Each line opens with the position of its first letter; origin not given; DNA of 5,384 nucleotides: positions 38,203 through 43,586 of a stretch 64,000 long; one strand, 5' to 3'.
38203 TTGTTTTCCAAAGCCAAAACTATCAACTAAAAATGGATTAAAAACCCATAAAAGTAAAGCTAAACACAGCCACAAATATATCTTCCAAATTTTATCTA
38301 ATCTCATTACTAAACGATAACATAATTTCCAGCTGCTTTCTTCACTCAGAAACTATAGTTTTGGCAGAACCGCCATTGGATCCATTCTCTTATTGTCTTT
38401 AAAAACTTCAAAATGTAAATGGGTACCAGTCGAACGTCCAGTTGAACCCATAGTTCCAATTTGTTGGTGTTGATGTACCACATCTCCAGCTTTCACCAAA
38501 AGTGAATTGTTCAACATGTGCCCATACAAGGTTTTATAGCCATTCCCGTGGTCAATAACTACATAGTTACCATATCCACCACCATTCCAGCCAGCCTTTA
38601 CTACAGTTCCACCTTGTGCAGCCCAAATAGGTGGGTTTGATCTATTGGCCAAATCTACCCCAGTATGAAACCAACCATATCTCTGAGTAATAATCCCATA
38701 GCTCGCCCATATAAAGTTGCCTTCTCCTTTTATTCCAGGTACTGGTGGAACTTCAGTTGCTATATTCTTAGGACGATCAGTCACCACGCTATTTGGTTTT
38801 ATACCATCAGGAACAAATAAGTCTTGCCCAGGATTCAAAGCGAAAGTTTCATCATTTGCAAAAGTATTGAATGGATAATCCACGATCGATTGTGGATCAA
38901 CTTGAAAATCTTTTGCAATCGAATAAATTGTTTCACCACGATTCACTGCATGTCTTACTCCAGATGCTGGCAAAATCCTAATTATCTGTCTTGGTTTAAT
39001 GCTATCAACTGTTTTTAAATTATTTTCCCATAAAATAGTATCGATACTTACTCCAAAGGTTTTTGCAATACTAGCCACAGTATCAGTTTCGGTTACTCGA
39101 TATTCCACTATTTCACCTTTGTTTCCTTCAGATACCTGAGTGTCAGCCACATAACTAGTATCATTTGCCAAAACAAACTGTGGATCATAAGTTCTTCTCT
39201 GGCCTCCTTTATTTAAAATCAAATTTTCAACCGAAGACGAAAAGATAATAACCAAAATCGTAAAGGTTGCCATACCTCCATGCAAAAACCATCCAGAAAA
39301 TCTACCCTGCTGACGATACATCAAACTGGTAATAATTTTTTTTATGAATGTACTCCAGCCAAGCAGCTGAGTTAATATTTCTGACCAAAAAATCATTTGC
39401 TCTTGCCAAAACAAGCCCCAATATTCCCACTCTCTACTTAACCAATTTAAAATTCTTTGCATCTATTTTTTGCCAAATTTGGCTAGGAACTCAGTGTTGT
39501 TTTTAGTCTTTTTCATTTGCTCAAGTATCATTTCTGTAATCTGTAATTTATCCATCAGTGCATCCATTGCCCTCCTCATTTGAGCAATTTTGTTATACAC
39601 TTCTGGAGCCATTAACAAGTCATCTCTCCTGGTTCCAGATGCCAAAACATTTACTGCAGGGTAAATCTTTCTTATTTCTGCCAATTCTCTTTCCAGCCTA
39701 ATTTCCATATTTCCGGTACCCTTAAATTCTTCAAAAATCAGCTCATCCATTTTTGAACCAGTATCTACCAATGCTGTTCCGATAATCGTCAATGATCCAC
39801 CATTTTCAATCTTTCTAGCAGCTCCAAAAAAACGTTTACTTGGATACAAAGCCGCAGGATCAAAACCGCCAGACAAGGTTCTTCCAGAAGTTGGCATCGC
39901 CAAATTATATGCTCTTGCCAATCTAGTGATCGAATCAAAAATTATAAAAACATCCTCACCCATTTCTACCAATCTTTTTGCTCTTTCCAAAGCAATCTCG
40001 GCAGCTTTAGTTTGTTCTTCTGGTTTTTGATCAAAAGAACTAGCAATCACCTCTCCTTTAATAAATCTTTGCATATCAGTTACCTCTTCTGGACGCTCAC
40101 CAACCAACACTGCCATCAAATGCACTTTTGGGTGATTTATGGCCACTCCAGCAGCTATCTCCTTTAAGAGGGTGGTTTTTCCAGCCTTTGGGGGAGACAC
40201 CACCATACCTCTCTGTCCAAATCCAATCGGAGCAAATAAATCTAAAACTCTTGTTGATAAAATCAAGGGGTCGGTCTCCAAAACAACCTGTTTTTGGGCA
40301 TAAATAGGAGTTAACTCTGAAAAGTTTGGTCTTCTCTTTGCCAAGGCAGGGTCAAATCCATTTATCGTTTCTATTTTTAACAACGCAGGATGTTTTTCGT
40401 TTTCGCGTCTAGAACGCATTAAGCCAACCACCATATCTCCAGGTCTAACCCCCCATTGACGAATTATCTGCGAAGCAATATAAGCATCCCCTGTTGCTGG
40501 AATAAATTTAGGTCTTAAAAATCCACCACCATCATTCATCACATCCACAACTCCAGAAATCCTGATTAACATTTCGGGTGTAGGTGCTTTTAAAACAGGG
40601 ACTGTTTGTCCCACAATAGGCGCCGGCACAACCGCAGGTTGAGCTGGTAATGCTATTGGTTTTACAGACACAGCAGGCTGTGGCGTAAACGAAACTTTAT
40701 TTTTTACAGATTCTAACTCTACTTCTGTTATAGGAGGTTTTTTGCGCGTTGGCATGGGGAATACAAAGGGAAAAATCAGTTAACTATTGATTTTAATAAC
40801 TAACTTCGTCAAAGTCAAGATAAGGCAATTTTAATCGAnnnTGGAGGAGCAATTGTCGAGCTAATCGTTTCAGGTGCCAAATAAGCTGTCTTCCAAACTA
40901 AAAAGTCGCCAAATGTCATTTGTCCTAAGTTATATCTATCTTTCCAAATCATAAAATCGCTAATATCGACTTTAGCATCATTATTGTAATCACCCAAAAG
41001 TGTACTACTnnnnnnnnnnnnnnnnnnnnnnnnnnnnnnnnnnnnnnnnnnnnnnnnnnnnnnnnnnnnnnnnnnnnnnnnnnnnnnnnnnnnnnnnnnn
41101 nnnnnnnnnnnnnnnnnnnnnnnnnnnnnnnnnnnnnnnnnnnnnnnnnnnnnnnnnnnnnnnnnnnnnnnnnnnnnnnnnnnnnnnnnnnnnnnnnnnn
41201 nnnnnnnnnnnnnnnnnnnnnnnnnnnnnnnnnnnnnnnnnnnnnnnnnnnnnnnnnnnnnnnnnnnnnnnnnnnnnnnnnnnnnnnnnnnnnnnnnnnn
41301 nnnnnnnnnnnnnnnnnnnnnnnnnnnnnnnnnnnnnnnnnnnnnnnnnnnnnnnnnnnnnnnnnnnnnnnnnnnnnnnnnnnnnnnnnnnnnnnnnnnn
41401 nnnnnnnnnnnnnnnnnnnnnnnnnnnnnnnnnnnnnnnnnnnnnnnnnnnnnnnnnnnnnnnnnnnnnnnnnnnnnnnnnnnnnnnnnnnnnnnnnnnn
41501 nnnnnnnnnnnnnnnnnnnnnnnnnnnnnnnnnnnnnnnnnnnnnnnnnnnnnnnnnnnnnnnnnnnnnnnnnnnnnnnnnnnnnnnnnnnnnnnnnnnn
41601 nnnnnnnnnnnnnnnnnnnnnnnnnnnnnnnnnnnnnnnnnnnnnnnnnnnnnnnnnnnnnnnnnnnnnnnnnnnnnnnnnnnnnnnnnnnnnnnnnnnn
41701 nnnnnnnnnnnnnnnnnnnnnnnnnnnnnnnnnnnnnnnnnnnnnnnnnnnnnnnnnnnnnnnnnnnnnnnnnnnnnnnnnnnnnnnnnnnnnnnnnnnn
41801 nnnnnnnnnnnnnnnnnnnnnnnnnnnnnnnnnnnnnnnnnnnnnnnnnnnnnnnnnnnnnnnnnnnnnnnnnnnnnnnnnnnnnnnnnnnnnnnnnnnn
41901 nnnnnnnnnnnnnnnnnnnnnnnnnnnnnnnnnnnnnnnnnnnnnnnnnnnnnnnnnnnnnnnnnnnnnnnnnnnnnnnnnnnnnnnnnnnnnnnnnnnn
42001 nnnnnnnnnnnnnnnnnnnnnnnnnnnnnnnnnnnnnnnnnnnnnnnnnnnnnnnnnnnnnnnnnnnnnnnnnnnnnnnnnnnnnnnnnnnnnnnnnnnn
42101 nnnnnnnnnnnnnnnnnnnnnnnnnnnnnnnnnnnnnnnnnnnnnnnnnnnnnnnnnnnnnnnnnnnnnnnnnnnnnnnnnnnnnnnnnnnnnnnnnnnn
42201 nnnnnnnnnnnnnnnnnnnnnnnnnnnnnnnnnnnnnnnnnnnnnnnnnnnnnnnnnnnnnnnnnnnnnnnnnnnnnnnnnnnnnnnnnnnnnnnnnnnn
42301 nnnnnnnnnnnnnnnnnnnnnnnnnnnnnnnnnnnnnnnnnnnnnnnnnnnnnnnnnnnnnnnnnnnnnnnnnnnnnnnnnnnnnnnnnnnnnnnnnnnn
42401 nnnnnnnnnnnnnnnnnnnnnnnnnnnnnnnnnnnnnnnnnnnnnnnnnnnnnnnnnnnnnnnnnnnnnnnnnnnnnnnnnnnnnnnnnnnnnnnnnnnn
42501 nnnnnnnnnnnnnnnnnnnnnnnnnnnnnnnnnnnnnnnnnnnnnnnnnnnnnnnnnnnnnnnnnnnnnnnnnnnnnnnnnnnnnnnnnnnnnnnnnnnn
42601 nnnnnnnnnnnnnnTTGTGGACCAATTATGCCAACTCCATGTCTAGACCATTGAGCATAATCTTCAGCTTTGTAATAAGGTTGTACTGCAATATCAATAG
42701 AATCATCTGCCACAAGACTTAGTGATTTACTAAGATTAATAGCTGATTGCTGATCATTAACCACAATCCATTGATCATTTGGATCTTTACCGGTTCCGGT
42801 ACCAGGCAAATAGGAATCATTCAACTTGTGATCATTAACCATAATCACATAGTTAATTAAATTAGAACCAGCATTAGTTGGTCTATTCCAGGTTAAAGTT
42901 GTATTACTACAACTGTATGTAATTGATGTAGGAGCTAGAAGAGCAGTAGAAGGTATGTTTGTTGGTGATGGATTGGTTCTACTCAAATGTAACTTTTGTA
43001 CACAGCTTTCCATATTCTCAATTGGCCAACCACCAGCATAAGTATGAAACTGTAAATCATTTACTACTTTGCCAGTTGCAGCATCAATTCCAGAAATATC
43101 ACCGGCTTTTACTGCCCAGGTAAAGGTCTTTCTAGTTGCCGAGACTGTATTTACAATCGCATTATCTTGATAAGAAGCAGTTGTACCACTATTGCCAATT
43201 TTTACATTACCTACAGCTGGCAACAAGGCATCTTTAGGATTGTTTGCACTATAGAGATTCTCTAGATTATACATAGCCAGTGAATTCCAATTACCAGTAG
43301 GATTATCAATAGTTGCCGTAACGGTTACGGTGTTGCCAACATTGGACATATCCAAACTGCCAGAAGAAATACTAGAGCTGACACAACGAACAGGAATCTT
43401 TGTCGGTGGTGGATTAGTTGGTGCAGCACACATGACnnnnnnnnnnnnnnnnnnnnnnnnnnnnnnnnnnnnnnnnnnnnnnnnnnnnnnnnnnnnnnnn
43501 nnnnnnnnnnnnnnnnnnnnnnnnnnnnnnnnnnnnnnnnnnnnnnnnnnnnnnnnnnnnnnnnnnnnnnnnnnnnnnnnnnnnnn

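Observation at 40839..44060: Intragenic tandem triplication with more than 100-nt near-identical DNA blocks at an 0.8-1.0-kb period inside the 1073-aa dockerin-tagged protein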

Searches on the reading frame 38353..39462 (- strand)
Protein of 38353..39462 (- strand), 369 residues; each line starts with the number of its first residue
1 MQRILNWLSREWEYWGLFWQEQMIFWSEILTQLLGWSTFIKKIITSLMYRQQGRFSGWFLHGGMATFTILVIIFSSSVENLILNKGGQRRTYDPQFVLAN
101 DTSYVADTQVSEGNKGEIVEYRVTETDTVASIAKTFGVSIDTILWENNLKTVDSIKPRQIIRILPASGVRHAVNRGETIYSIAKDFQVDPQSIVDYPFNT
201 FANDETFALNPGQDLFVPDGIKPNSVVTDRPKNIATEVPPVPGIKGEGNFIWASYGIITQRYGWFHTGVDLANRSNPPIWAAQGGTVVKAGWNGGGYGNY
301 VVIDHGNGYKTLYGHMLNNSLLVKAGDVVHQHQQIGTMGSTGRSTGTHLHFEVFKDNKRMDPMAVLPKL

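Call 19: search_protein_families(library=pfam, proteins=[window:38353-39462:-], max_evalue=0.01)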
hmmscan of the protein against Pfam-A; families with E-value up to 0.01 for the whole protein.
window:38353-39462:- (369 aa): 4 families
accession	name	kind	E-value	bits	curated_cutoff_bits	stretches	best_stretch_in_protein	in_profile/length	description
PF01551.29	Peptidase_M23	-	3.6e-33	114.1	28.7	1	265-362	2-96/96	Peptidase family M23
PF01476.26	LysM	-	2.4e-14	53.5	20.9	2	121-163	1-42/43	LysM domain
PF23473.1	LysM3_LYK4_5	-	5.3e-12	46.1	29.3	2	120-156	4-39/48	LYK4/5 LysM3 domain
PF23446.1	LysM1_NFP_LYK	-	2.4e-05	25.6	36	0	121-160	8-50/60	NFP/LYK LysM1 domain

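Call 65: find_encoding_contigs(protein=window:38353-39462:-, flank=3000, max_places=10)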
Protein window:38353-39462:- (369 aa): 1 contig read that carries it; 1 place shown.
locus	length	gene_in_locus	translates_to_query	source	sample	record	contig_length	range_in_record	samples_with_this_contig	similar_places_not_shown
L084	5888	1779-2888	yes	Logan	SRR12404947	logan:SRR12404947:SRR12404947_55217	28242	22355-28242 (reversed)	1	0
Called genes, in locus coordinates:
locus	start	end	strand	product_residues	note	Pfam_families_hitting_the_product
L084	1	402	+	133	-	?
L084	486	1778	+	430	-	PF07497:Rho_RNA_bind, PF00006:ATP-synt_ab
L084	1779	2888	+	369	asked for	PF01476:LysM (weak), PF23446:LysM1_NFP_LYK (faint), PF23473:LysM3_LYK4_5 (weak), PF01551:Peptidase_M23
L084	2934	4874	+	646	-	PF07719:TPR_2 (faint), PF13181:TPR_8 (faint), PF13428:TPR_14 (faint), PF13431:TPR_17 (faint), PF14559:TPR_19 (faint), PF13432:TPR_16 (faint), PF00515:TPR_1 (faint), PF13414:TPR_11 (weak)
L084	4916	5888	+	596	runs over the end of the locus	-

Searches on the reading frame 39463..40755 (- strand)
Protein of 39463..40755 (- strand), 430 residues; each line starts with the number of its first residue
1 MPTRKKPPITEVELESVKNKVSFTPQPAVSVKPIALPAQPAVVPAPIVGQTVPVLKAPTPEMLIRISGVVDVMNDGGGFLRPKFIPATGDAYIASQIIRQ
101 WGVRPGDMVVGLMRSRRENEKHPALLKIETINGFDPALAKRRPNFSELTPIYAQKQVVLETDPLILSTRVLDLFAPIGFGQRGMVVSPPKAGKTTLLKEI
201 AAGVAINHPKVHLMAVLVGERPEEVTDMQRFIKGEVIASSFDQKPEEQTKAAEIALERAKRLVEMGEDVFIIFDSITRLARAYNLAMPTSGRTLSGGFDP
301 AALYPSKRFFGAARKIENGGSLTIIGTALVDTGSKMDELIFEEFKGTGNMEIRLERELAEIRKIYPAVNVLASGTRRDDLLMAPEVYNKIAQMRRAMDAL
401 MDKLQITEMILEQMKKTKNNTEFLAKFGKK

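Call 61: find_encoding_contigs(protein=window:39463-40755:-, flank=6000, max_places=10)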
Protein window:39463-40755:- (430 aa): 2 contigs read that carry it; 2 places shown.
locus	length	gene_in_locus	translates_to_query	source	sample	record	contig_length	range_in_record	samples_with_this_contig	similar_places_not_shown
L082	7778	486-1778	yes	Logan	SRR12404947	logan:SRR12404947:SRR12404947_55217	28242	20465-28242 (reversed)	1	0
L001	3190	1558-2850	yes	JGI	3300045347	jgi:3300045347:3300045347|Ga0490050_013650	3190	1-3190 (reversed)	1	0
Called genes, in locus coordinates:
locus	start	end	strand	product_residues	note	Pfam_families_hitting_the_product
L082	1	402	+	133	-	?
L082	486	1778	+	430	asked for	PF07497:Rho_RNA_bind, PF00006:ATP-synt_ab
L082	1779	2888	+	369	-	PF01476:LysM (weak), PF23446:LysM1_NFP_LYK (faint), PF23473:LysM3_LYK4_5 (weak), PF01551:Peptidase_M23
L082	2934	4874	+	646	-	PF07719:TPR_2 (faint), PF13181:TPR_8 (faint), PF13428:TPR_14 (faint), PF13431:TPR_17 (faint), PF14559:TPR_19 (faint), PF13432:TPR_16 (faint), PF00515:TPR_1 (faint), PF13414:TPR_11 (weak)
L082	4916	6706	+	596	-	-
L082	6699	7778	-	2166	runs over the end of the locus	-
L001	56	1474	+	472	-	-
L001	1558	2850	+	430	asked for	PF07497:Rho_RNA_bind, PF00006:ATP-synt_ab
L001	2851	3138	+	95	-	-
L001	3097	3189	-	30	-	?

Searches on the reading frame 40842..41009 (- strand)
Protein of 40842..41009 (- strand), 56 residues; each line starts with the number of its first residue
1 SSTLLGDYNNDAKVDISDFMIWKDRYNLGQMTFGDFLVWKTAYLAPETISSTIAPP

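Call 33: search_protein_families(library=pfam, proteins=[window:40842-41009:-], max_evalue=10)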
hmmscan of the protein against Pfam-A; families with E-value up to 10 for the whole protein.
seq(56 aa): 1 family
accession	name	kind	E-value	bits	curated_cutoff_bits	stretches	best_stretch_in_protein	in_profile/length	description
PF00404.24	Dockerin_1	-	0.0037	17.9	22.9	1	5-27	1-23/57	Dockerin type I domain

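Call 92: search_solved_structures(query=A4, max_evalue=10)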
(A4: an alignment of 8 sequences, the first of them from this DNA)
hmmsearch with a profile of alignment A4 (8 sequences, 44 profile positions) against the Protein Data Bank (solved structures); distinct sequences matched with E-value up to 10: 68 (the best 60 are shown).
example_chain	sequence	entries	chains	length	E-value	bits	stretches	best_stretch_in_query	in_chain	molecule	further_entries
2y3n_B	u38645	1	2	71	7e-05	25.6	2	2-23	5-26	CELLULOSOMAL FAMILY-48 PROCESSIVE GLYCOSIDE HYDROLASE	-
3ul4_B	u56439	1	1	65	0.00014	24.6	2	4-30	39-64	Cellulosome enzyme, dockerin type I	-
4fl4_A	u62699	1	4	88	0.0016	21.2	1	4-22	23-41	Glycoside hydrolase family 9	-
2yik_A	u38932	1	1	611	0.004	20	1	3-22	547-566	ENDOGLUCANASE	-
2mte_A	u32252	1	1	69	0.0082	19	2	3-17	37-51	Cellulose 1,4-beta-cellobiosidase (reducing end) CelS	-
1daq_A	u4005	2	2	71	0.0088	18.9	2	3-17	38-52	ENDOGLUCANASE SS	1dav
7ukh_I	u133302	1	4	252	0.0094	18.8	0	5-18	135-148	Isoform 2 of Kv channel-interacting protein 2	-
5lxv_B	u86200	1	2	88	0.0099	18.7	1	3-26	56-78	Carbohydrate-binding protein WP_009985128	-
4dh2_B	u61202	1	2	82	0.012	18.5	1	4-22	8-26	Dockerin type 1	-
5nrm_B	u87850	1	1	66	0.014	18.2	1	3-19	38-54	DocCel5: Type I dockerin repeat domain from A. cellulolyticus family 5 endoglucanase WP_01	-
7w6s_A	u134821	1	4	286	0.015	18.1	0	5-18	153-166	Kv channel-interacting protein 2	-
5nrk_B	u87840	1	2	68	0.034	17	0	3-19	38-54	DocCel5: Type I dockerin repeat domain from A. cellulolyticus family 5 endoglucanase WP_01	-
4zcu_A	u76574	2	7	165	0.05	16.5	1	2-18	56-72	Calcium-binding mitochondrial carrier protein SCaMC-1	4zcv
7wbo_A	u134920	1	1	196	0.074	15.9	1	3-17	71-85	Sarcoplasmic calcium-binding protein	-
4cj0_A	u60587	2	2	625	0.083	15.8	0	3-22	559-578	ENDOGLUCANASE D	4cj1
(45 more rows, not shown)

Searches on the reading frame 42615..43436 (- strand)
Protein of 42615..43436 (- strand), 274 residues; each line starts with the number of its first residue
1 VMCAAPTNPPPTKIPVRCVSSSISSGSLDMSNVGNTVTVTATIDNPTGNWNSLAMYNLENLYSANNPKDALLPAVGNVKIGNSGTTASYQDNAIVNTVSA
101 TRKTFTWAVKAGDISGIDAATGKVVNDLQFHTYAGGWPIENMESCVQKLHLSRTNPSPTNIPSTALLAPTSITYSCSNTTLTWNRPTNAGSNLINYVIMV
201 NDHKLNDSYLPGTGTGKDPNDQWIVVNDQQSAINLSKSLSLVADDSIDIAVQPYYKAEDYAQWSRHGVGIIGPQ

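Call 79: find_homologous_proteins(query=window:42615-43436:-, max_evalue=0.001)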
Query window:42615-43436:- (274 aa): 1 proteins with E <= 0.001 among 1843 candidates.
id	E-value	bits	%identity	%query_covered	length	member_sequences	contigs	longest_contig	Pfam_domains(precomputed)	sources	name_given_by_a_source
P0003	3.4e-86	307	71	60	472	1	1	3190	-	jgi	jgi:hypothetical protein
